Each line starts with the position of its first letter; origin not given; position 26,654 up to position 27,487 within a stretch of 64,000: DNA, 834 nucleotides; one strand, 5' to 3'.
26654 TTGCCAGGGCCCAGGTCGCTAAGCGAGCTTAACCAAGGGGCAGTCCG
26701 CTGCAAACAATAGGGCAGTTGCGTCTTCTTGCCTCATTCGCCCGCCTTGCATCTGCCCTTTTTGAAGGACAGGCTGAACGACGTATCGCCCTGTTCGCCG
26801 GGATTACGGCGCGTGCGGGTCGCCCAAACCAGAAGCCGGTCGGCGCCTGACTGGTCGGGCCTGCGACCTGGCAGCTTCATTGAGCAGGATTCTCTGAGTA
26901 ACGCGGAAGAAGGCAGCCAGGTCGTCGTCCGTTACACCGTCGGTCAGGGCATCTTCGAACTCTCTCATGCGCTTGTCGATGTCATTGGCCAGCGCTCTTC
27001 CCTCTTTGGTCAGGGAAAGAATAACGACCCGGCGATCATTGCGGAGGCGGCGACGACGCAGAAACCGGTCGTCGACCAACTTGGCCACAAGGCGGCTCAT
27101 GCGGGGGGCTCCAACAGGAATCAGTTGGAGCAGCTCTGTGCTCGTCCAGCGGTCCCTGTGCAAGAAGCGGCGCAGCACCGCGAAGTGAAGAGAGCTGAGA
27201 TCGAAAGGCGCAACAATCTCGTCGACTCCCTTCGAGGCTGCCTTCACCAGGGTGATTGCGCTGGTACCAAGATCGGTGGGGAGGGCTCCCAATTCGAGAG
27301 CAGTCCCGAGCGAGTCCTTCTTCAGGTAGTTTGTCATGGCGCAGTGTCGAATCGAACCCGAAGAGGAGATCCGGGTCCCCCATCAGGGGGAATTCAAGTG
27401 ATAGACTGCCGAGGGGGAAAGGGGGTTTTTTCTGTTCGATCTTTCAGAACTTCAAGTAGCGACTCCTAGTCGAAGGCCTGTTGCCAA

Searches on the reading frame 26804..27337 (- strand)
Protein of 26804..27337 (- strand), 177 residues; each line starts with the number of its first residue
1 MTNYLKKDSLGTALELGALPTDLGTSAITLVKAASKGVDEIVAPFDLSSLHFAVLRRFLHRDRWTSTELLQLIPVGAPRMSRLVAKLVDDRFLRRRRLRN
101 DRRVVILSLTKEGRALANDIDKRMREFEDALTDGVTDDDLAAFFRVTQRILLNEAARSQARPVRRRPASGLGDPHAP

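Call 72: search_protein_families(library=pfam, proteins=[window:26804-27337:-])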
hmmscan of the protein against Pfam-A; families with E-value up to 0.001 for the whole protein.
window:26804-27337:- (177 aa): 3 families
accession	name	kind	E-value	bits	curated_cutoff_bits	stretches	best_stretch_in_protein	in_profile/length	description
PF22381.2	Staph_reg_Sar_Rot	-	1.9e-06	28.3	27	1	45-120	10-85/85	Transcriptional regulator SarA/Rot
PF12802.13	MarR_2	-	3.4e-06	27.6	27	1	46-103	2-60/61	MarR family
PF01047.28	MarR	-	4.2e-05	23.8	24.6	1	47-105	1-59/59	MarR family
